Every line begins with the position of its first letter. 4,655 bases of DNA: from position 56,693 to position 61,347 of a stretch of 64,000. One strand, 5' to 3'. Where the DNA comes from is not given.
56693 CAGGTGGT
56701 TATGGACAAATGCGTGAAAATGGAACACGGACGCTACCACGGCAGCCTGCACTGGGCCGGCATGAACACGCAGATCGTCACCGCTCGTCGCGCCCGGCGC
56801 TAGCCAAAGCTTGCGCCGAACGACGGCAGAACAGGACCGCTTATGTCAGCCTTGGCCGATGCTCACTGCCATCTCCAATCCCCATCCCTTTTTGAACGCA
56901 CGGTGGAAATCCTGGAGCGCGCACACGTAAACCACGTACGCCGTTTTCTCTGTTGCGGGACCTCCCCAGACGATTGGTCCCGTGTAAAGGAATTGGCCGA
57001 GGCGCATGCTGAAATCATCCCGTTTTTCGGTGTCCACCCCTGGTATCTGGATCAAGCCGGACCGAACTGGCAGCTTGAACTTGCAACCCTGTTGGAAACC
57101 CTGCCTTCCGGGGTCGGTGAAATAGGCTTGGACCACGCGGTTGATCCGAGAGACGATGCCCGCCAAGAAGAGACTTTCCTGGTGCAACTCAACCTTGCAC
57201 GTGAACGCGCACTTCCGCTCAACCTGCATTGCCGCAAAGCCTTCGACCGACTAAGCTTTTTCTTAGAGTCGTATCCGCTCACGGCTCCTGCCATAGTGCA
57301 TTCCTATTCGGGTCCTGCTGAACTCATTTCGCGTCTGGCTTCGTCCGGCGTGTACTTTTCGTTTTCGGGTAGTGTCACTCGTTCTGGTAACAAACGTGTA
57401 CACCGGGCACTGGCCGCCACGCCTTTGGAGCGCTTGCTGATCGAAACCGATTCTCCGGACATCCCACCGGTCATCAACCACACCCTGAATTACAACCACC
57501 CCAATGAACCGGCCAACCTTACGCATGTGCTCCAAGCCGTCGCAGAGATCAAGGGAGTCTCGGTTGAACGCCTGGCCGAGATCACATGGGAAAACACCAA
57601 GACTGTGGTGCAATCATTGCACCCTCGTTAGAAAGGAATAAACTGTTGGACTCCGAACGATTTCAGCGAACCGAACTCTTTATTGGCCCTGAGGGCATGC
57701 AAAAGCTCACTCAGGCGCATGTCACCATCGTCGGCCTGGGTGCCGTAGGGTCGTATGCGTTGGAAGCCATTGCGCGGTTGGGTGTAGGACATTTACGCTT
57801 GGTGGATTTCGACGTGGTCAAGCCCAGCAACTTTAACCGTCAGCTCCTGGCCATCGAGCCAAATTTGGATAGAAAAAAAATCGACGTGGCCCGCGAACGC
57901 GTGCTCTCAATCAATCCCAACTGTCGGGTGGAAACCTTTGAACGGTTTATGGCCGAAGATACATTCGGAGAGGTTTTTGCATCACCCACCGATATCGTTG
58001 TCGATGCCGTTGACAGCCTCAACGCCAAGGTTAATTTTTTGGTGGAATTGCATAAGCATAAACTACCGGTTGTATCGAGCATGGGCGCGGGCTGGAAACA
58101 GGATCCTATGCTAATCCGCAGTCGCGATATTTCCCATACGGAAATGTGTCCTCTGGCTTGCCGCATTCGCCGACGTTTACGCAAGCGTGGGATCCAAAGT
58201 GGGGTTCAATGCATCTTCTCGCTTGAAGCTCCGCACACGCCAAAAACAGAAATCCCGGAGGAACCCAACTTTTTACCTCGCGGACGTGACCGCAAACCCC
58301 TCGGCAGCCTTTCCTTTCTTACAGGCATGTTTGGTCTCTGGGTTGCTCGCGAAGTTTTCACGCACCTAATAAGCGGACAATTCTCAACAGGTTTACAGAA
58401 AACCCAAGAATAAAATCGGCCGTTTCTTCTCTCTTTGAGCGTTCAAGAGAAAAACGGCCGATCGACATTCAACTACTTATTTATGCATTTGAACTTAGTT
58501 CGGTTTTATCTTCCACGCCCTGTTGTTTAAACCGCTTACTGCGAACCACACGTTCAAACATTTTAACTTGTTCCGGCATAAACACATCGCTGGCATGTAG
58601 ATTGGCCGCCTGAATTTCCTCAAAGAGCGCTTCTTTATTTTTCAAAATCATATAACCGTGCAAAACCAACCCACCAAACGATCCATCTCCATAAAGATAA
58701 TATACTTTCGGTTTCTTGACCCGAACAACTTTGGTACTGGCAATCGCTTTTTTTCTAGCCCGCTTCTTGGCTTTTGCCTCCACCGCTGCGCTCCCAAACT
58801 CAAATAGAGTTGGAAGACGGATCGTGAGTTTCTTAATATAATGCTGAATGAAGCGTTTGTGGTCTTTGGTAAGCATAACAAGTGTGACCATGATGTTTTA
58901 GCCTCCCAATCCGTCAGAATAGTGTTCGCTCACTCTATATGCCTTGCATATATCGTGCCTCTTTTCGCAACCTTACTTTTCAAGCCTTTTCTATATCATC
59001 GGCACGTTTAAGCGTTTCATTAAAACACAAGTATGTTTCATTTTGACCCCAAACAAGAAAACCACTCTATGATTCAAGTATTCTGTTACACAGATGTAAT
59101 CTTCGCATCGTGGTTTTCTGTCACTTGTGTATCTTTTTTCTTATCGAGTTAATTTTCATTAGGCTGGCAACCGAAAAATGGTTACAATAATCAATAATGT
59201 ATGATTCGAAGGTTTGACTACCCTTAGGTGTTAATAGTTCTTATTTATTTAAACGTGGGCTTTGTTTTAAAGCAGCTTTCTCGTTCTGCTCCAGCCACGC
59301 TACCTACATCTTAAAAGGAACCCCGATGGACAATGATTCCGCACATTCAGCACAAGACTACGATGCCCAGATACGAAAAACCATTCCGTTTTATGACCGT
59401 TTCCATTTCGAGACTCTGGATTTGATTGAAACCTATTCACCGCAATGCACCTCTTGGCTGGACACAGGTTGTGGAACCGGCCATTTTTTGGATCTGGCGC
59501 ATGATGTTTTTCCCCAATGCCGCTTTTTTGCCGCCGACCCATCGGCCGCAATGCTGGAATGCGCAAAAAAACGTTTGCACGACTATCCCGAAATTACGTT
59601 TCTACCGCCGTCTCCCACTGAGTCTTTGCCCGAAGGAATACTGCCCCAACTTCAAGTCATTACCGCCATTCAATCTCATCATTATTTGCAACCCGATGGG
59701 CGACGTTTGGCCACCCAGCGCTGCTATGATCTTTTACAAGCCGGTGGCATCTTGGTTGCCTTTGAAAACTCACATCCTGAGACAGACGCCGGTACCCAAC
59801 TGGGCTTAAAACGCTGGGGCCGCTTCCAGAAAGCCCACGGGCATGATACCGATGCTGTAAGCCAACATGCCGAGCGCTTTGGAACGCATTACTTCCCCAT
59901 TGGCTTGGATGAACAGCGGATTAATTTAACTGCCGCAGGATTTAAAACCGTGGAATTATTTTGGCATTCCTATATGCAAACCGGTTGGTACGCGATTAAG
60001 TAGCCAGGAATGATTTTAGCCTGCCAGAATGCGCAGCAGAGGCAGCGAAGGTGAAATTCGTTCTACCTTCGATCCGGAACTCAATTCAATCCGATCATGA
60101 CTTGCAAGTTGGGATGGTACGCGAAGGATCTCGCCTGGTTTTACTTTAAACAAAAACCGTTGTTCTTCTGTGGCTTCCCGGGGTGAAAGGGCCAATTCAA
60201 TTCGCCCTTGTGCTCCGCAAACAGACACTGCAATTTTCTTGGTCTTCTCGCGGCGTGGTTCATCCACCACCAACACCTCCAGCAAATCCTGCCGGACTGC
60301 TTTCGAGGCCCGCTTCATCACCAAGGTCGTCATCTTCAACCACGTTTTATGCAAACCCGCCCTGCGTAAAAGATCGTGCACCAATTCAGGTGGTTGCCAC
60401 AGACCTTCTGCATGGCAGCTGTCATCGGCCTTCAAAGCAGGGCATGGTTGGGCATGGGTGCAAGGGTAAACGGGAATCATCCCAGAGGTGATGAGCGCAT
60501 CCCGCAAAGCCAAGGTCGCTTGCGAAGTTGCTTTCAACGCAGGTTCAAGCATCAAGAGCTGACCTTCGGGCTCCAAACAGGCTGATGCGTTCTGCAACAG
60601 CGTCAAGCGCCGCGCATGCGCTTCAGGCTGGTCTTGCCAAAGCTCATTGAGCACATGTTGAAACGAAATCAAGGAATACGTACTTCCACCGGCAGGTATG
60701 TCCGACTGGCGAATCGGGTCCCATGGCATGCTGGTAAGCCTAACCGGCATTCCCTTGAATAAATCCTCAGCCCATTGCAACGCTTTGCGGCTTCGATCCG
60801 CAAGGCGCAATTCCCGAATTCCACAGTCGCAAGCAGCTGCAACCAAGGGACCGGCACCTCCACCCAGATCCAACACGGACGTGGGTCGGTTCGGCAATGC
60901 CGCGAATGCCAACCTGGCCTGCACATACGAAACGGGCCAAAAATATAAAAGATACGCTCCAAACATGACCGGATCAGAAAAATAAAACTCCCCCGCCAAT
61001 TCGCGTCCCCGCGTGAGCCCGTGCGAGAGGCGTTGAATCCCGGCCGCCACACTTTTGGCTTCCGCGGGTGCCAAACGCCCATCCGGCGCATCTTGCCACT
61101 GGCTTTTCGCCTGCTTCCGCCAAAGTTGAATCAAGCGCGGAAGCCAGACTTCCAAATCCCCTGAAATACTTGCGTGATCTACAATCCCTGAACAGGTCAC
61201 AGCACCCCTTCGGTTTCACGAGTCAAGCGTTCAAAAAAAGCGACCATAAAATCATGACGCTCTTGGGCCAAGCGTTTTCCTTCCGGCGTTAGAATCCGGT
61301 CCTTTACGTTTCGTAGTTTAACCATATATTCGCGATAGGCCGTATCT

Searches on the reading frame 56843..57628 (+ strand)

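Call 33: search_protein_families(library=pfam, proteins=[window:56843-57628:+])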
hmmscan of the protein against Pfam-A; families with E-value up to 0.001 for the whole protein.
window:56843-57628:+ (262 aa): 1 family
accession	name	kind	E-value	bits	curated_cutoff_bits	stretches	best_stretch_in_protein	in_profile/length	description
PF01026.27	TatD_DNase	-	1.7e-62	211.5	27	1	6-255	2-251/253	TatD related DNase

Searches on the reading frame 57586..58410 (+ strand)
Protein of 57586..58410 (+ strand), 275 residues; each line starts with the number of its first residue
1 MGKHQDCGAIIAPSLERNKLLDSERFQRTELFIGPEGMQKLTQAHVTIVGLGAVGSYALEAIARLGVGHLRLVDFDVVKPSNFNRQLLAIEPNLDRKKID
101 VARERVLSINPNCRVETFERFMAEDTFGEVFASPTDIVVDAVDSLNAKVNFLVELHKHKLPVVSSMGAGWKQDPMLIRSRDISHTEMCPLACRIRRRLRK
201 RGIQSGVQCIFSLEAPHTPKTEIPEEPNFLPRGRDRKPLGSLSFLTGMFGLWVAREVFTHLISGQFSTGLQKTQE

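Call 33: search_protein_families(library=pfam, proteins=[window:57586-58410:+])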
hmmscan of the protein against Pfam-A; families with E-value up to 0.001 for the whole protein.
window:57586-58410:+ (275 aa): 1 family
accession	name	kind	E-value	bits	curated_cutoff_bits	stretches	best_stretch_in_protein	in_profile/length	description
PF00899.27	ThiF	-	1.1e-41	143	28.1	1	32-261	9-202/238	ThiF family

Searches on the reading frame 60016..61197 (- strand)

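Call 33: search_protein_families(library=pfam, proteins=[window:60016-61197:-])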
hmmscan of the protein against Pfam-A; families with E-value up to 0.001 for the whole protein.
window:60016-61197:- (393 aa): 2 families
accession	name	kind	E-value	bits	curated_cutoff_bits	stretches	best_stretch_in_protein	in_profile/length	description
PF09243.16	Rsm22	-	1.3e-10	41.7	23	1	103-332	33-248/275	Mitochondrial small ribosomal subunit Rsm22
PF13489.12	Methyltransf_23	-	2.2e-07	31.2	27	1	95-225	13-127/164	Methyltransferase domain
